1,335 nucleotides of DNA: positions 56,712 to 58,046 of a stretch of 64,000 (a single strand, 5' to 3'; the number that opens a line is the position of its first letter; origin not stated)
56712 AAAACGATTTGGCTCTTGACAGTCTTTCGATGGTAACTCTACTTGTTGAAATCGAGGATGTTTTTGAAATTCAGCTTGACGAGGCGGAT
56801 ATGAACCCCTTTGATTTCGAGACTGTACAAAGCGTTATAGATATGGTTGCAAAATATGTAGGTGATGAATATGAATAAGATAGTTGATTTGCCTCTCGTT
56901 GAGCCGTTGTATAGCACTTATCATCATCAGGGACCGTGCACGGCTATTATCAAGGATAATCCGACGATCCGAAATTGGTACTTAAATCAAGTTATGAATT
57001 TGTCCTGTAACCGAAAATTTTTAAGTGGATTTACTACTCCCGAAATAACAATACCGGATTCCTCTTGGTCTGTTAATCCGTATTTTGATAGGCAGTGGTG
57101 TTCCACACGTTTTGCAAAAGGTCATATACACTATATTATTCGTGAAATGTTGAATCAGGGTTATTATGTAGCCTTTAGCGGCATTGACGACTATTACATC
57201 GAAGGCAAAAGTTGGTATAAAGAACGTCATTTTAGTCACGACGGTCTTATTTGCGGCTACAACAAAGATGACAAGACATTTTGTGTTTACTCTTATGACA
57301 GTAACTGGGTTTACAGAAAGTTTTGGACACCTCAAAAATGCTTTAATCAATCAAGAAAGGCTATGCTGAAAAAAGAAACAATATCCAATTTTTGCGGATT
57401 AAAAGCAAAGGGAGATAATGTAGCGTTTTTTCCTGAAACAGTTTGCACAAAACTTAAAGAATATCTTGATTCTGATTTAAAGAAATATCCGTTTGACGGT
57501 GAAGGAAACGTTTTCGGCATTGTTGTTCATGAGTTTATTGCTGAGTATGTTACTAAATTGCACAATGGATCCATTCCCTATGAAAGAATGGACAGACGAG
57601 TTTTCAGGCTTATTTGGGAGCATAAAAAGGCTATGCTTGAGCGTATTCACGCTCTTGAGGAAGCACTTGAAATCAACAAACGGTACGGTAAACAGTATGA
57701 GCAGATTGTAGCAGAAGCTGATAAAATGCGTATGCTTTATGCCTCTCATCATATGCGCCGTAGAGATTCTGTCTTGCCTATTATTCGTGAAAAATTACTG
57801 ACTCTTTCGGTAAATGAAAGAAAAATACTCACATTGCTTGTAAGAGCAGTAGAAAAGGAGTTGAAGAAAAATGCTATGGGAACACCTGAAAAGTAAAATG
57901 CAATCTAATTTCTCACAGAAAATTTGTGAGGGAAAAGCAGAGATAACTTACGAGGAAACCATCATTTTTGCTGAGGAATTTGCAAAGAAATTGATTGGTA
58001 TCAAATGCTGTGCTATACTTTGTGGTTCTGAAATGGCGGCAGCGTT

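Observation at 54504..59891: Operon of unknown function (HTH, nucleotidyltransferase, Tmk-like kinase, carrier protein, unknown protein, AMP-ligase, CYTH) bracketed by identical 27-bp palindromes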

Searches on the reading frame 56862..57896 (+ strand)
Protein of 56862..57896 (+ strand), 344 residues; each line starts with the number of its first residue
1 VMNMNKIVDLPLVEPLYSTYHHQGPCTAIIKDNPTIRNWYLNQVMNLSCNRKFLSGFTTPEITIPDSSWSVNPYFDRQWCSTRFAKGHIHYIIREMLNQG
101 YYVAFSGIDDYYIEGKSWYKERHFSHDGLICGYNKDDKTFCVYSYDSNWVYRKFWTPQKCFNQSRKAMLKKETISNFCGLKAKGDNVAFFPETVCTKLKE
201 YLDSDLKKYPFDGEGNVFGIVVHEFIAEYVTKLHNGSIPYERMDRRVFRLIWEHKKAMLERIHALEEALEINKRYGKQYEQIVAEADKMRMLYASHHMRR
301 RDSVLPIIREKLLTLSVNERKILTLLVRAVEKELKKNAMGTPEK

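Call 3: search_protein_families(library=pfam, proteins=[window:56862-57896:+], max_evalue=0.01)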
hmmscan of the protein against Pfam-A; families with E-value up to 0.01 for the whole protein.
window:56862-57896:+ (344 aa): 0 families

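Call 4: search_protein_families(library=ncbifam, proteins=[window:56862-57896:+], max_evalue=0.01)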
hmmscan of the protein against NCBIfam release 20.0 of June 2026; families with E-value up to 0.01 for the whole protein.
window:56862-57896:+ (344 aa): 0 families

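Call 5: search_protein_families(library=padloc, proteins=[window:56862-57896:+], max_evalue=0.01)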
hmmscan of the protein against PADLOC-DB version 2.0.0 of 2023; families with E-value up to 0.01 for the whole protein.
window:56862-57896:+ (344 aa): 0 families

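Call 8: find_homologous_proteins(query=window:56862-57896:+, max_evalue=0.001)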
Query window:56862-57896:+ (344 aa): 863 proteins with E <= 0.001 among 1748 candidates; the best 120 are listed.
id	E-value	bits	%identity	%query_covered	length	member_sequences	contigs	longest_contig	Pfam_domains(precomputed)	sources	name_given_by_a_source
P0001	8.7e-238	806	100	99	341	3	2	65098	-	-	-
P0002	4.6e-197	672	81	100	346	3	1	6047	-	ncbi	-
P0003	1.5e-195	667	81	100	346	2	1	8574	-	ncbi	-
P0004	1.8e-175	601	72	99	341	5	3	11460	-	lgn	-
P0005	2.9e-161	554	65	99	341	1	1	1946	-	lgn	-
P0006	5.1e-161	553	66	99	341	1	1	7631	-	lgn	-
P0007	2.2e-160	551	70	91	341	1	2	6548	-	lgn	-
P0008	4.4e-160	550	67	100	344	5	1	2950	-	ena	-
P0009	7.0e-160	550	66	100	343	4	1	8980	-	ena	-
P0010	3.8e-159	547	68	97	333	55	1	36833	-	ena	-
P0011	7.6e-159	546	67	96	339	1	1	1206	-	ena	-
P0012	2.4e-158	545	70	91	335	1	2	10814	-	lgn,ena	-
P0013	4.8e-158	544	66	100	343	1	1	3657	-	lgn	-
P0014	4.9e-158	543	66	97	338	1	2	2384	-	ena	-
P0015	7.6e-158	543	69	96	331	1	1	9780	-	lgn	-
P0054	1.3e-148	513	65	97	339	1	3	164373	-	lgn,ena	-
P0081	1.9e-144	499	62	98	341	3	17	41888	-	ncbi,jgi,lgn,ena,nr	ncbi:MAG: hypothetical protein E7387_07760 [Ruminococcaceae bacterium]|nr:hypothetical protein [Osci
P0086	5.0e-144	497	64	90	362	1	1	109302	-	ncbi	-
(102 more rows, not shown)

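Call 9: find_encoding_contigs(protein=P0054, flank=10000, max_places=2)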
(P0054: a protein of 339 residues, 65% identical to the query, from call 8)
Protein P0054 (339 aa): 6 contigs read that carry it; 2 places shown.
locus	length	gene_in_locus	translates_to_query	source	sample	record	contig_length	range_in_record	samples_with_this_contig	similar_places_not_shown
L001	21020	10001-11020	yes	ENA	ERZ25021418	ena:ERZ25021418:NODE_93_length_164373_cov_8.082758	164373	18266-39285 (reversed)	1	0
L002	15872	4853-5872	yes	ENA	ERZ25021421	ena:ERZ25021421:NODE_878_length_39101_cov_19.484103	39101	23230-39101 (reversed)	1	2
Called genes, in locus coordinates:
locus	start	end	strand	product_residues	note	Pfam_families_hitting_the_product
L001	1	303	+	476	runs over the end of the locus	PF07929:PRiA4_ORF3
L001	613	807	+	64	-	PF20612:SHOCT_2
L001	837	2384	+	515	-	PF00239:Resolvase, PF07508:Recombinase, PF13408:Zn_ribbon_recom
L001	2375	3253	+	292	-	PF07508:Recombinase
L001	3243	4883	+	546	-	PF00239:Resolvase, PF07508:Recombinase, PF13408:Zn_ribbon_recom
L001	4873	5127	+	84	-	PF01381:HTH_3 (weak)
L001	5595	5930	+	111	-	PF07553:Lipoprotein_Ltp (faint)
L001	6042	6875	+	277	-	PF13248:Zn_ribbon_3 (weak), PF13240:Zn_Ribbon_1 (weak)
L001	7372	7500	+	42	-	-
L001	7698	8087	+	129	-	PF08279:HTH_11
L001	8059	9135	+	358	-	PF14907:NTP_transf_5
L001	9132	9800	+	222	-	PF01712:dNK (faint), PF02223:Thymidylate_kin, PF13671:AAA_33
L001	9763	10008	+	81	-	PF00550:PP-binding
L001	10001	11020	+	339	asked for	-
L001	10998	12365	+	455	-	PF00501:AMP-binding, PF13193:AMP-binding_C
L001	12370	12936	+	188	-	PF01928:CYTH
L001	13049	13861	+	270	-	PF08924:Rv2525c_GlyHyd-like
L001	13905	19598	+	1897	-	PF02368:Big_2, PF20148:DUF6531, PF05593:RHS_repeat, PF25023:TEN_YD-shell, PF25023:TEN_YD-shell, PF05593:RHS_repeat, PF25023:TEN_YD-shell, PF05593:RHS_repeat, +8 more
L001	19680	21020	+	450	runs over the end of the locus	-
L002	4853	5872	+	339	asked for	-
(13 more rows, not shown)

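Call 10: find_encoding_contigs(protein=P0086, flank=10000, max_places=2)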
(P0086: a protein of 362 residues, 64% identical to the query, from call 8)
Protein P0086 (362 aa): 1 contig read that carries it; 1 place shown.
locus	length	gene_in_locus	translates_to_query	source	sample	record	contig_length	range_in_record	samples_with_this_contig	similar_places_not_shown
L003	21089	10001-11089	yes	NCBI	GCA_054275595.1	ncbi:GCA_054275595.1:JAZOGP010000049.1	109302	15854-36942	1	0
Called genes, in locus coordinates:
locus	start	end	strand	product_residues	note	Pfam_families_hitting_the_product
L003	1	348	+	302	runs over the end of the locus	PF00119:ATP-synt_A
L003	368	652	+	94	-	PF00137:ATP-synt_C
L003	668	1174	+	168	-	PF00430:ATP-synt_B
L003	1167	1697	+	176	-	PF00213:OSCP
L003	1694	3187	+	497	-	PF02874:ATP-synt_ab_N, PF00006:ATP-synt_ab, PF00306:ATP-synt_ab_C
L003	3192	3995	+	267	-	PF00231:ATP-synt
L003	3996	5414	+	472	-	PF02874:ATP-synt_ab_N, PF00006:ATP-synt_ab, PF22919:ATP-synt_VA_C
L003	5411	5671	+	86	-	PF02823:ATP-synt_DE_N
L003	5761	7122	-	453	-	-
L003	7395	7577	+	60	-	-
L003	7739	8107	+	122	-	PF08220:HTH_DeoR (weak), PF08279:HTH_11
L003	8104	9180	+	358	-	PF14907:NTP_transf_5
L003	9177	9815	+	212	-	PF09439:SRPRB (weak), PF01712:dNK, PF02223:Thymidylate_kin, PF13207:AAA_17 (faint), PF13521:AAA_28 (weak), PF13671:AAA_33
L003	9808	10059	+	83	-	PF00550:PP-binding (weak)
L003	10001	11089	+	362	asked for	-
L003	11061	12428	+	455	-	PF00501:AMP-binding, PF13193:AMP-binding_C (weak)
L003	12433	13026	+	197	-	PF01928:CYTH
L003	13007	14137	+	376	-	-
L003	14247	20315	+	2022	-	PF05593:RHS_repeat (faint), PF25023:TEN_YD-shell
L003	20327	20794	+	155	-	-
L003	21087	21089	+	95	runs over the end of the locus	-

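Call 11: find_encoding_contigs(protein=P0081, flank=10000, max_places=3)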
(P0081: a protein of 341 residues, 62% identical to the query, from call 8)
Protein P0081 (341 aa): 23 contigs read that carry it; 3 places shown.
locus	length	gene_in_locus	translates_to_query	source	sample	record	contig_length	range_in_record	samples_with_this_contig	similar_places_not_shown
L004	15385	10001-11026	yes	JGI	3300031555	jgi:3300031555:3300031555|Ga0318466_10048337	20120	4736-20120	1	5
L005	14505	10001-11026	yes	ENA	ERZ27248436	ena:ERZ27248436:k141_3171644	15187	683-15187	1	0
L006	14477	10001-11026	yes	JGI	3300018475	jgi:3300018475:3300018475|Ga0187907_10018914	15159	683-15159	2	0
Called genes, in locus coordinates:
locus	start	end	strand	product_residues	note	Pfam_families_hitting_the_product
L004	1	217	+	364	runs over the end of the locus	PF03845:Spore_permease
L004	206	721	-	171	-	PF02357:NusG, PF00467:KOW (faint)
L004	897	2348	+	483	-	PF03816:LytR_cpsA_psr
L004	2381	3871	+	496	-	PF03816:LytR_cpsA_psr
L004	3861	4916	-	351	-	PF08486:SpoIID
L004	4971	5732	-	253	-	PF02535:Zip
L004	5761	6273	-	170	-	PF14512:TM1586_NiRdase (faint), PF00881:Nitroreductase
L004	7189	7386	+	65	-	PF12116:SpoIIID (weak), PF08220:HTH_DeoR (weak), PF08279:HTH_11 (weak)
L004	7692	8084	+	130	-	PF08220:HTH_DeoR, PF08279:HTH_11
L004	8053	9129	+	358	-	PF14907:NTP_transf_5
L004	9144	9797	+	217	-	PF09439:SRPRB (faint), PF01712:dNK, PF02223:Thymidylate_kin, PF13671:AAA_33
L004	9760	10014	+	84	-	PF00550:PP-binding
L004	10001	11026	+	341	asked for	-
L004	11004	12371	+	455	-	PF00501:AMP-binding, PF13193:AMP-binding_C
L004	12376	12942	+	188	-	PF01928:CYTH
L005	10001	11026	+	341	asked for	-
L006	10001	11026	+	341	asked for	-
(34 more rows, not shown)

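Call 18: search_solved_structures(query=A1, max_evalue=10, show_alignments=2)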
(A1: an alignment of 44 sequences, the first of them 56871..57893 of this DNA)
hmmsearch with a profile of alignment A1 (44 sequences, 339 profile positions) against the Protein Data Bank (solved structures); distinct sequences matched with E-value up to 10: 1.
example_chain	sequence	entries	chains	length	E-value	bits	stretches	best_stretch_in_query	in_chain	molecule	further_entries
3csr_A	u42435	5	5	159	0.65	12.2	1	215-252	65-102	Morphogenesis protein 1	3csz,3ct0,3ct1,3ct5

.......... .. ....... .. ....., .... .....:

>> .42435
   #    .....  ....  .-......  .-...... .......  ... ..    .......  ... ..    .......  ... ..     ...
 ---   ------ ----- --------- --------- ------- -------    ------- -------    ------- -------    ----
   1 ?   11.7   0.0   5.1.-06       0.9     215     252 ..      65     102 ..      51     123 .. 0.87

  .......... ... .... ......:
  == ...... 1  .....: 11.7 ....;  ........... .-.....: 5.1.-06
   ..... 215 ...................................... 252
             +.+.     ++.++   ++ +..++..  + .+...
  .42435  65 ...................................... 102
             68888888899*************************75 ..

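Call 32: search_protein_representatives(alignment_id=A1)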
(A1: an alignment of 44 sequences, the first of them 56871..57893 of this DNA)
Query: 44 sequences, 339 profile positions. Proteins with E-value up to 0.001 (for the whole library): 2127; up to 1e-10: 882; up to 1e-30: 121. The best 150 are listed.
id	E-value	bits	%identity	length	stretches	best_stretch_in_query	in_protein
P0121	1.7e-135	467.8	-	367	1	5-333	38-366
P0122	4.1e-128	443.6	-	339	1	5-338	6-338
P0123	7.6e-128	442.7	-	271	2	1-207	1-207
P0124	1.7e-123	428.4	-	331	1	1-330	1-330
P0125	2.3e-123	428.0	-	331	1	1-327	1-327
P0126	5.1e-119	413.7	-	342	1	1-337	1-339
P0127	3.2e-117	407.8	-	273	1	63-331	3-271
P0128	1.2e-116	405.9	-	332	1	1-330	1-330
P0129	1.9e-116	405.2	-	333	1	1-330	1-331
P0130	2.5e-115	401.6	-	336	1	2-330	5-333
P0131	1.5e-114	399.0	-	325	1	1-329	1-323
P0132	1.7e-112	392.2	-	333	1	3-329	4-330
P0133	1.9e-112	392.1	-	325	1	3-323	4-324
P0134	7.5e-111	386.8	-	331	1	2-328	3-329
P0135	2.8e-110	384.9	-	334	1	1-330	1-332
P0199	6.4e-57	209.5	-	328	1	4-326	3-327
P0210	3.1e-45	171.1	-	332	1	3-326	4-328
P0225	1.9e-37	145.5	-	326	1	9-326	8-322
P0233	1.7e-34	135.8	-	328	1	12-326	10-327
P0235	9.5e-33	130.1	-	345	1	6-329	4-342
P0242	2.8e-30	121.9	-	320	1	7-323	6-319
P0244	7.6e-30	120.5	-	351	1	6-332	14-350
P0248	5.9e-29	117.6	-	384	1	11-333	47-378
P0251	4.4e-28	114.7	-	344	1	4-327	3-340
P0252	5.7e-28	114.3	-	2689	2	84-333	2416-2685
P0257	7.9e-27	110.6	-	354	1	7-331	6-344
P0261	6.5e-26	107.6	-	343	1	2-324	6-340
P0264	8.3e-26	107.2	-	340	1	12-326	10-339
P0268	4.4e-25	104.8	-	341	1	7-329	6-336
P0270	6.1e-25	104.4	-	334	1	7-334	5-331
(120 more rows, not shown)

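Call 33: search_protein_families(library=pfam, proteins=[P0252, P0248, P0244, P0257, P0261, P0264, P0268, P0270, P0235, P0251], max_evalue=0.01)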
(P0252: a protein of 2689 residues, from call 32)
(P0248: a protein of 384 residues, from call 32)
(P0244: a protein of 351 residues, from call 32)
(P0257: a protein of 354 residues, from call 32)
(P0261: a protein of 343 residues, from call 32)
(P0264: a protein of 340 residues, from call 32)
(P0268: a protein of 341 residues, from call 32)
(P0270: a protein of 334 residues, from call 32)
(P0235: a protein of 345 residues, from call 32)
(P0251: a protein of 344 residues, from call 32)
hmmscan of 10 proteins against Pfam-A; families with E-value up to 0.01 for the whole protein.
P0252 (2689 aa): 11 families
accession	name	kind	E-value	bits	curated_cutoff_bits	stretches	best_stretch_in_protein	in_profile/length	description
PF00668.25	Condensation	-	1.4e-126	423.3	30.6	1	787-1222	2-453/456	Condensation domain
PF00501.34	AMP-binding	-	1.1e-78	265.1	29.9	1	1245-1597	1-383/384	AMP-binding enzyme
PF00109.32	ketoacyl-synt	-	1.1e-69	235.3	20.8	1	28-278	2-252/252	Beta-ketoacyl synthase, N-terminal domain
PF02801.28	Ketoacyl-synt_C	-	2.6e-44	150.5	20.8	1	286-403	1-118/119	Beta-ketoacyl synthase, C-terminal domain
PF00550.31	PP-binding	-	7.8e-31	106.6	20.8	2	1778-1842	1-67/67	Phosphopantetheine attachment site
PF22621.2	CurL-like_PKS_C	-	7.3e-20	71.1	27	1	468-529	1-62/64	CurL-like, PKS C-terminal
PF16197.11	KAsynt_C_assoc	-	3.6e-15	56.8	33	1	406-511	1-104/111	Ketoacyl-synthetase C-terminal extension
PF13193.12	AMP-binding_C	-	1.7e-11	45.3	24.5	1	1677-1750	1-76/76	AMP-binding enzyme C-terminal domain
PF22336.2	RhiE-like_linker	-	2.4e-08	34.3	27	1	472-536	2-65/67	RhiE-like, KS-MAT linker domain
PF14399.12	BtrH_N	-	3.7e-06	27.6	29.7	0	1972-2027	72-128/134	Butirosin biosynthesis protein H, N-terminal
PF23297.2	ACP_SdgA_C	-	0.0029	18.1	27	0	715-775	28-88/95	Highly reducing polyketide synthase sdgA, C-terminal ACP domain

P0248 (384 aa): 0 families

P0244 (351 aa): 0 families

P0257 (354 aa): 1 family
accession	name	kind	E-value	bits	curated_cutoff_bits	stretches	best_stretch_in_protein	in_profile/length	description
PF14399.12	BtrH_N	-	0.00011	22.8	29.7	1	83-141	73-132/134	Butirosin biosynthesis protein H, N-terminal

P0261 (343 aa): 1 family
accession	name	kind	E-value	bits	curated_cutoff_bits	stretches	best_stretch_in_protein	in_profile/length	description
PF14399.12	BtrH_N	-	0.00013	22.6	29.7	1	94-146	79-132/134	Butirosin biosynthesis protein H, N-terminal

P0264 (340 aa): 1 family
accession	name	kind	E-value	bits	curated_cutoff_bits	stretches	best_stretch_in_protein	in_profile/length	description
PF14399.12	BtrH_N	-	0.0019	18.9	29.7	0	81-144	67-130/134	Butirosin biosynthesis protein H, N-terminal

P0268 (341 aa): 1 family
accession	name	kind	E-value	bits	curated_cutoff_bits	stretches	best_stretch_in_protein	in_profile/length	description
PF14399.12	BtrH_N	-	0.001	19.7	29.7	1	87-140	76-130/134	Butirosin biosynthesis protein H, N-terminal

P0270 (334 aa): 1 family
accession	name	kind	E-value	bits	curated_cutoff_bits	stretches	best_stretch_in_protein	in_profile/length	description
PF14399.12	BtrH_N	-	3.6e-07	30.9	29.7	1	84-138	76-132/134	Butirosin biosynthesis protein H, N-terminal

P0235 (345 aa): 0 families

P0251 (344 aa): 1 family
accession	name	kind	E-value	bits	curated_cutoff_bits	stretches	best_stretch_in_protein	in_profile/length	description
PF14399.12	BtrH_N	-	9.3e-05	23.1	29.7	1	84-140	73-130/134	Butirosin biosynthesis protein H, N-terminal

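Call 34: predict_structure(alignment_id=A1)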
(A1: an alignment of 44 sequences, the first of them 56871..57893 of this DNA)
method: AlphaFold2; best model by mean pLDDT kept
length: 341 residues; sequences in the alignment: 44
mean_pLDDT: 86.3   pTM: 0.87
mean pLDDT of the five models: 86.3, 86.2, 86.2, 85.9, 83.6
residues with pLDDT >= 90: 158; 70-90: 150; 50-70: 28; < 50: 5
segments of 3 or more residues with pLDDT < 50: 338-341
pLDDT, mean of each block of 10 residues (from residue 1): 84 65 59 87 88 79 85 87 85 93 86 68 86 93 80 91 88 88 90 97 94 94 94 85 87 96 95 98 91 66 93 98 97 73 36
secondary structure, 60 per line:
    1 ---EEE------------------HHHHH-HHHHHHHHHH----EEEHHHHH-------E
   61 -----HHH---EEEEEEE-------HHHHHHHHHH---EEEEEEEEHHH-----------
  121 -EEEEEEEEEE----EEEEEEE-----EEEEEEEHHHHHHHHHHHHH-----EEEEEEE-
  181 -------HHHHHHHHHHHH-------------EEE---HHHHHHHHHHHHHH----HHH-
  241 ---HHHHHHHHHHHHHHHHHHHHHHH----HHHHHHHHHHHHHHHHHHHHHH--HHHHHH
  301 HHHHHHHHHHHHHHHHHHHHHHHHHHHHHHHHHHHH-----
elements in order: E4-6 H25-29 H31-40 E45-47 H48-52 E72-78 H86-95 E99-106 E122-131 E136-142 E148-154 H155-167 E173-179 H188-199 E213-215 H219-232 H244-266 H271-292 H295-336

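Call 37: fold_search(model_id=the predicted structure, library=pdb)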
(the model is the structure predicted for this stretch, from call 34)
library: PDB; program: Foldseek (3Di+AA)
matches with E <= 10: 638; with E <= 0.001: 11
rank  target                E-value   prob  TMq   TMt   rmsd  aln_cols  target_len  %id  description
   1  8gs1_B                9.6e-09  1.00  0.52  0.53   7.8       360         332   13  Crystal structure of AziU2-U3 complex from Streptomyces sahachiroi NRRL2485 (released 2023-09-06)
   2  8gs1_D                1.1e-08  1.00  0.54  0.55   7.3       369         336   14  Crystal structure of AziU2-U3 complex from Streptomyces sahachiroi NRRL2485 (released 2023-09-06)
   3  7wuw_C                1.9e-08  1.00  0.54  0.55   7.4       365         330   13  Crystal structure of AziU3/U2 from Streptomyces sahachiroi (released 2022-09-07)
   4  9dks_A                5.5e-06  1.00  0.54  0.53   6.6       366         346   11  Crystal structure of CcbD C19S mutant complexed with single PCP domain of CcbZ (released 2025-09-17)
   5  7yn1_B                9.6e-06  1.00  0.56  0.55   6.0       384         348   10  Crystal structure of selenomethionine labeled CcbD (released 2023-08-02)
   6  7yn1_A                2.1e-05  1.00  0.54  0.54   5.7       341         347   10  Crystal structure of selenomethionine labeled CcbD (released 2023-08-02)
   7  9dkr_B                3.5e-05  1.00  0.49  0.48   6.1       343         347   11  Crystal structure of CcbD complexed with PCP domain of CcbZ (released 2025-10-01)
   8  9dks_B                6.4e-05  1.00  0.53  0.53   6.6       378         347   10  Crystal structure of CcbD C19S mutant complexed with single PCP domain of CcbZ (released 2025-09-17)
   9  7yn2_A                8.9e-05  1.00  0.54  0.53   5.6       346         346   10  Crystal structure of CcbD with methylthiolincosamide (released 2023-08-02)
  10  7yn2_B                1.2e-04  1.00  0.51  0.50   6.3       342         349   11  Crystal structure of CcbD with methylthiolincosamide (released 2023-08-02)
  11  9dkr_A                1.2e-04  1.00  0.57  0.56   6.1       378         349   10  Crystal structure of CcbD complexed with PCP domain of CcbZ (released 2025-10-01)
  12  6tho_B                2.2e-03  1.00  0.25  0.37   4.2       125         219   11  Acylintermediate of glutathione and the mature primitive phytochelatin synthase Alr0975 from Nostoc PCC 7120 at atomic (released 2020-12-02)
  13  2bu3_B                2.5e-03  1.00  0.26  0.40   7.5       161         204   14  Acyl-enzyme intermediate between Alr0975 and glutathione at pH 3.4 (released 2005-12-14)
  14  6tjl_A                3.3e-03  1.00  0.24  0.35   4.5       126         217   11  Mature primitive pytochelatin synthase Alr0975 from Nostoc species bound to glutathione (released 2020-12-09)
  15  2btw_A                3.9e-03  1.00  0.25  0.38   7.7       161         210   12  Crystal structure of Alr0975 (released 2005-12-14)
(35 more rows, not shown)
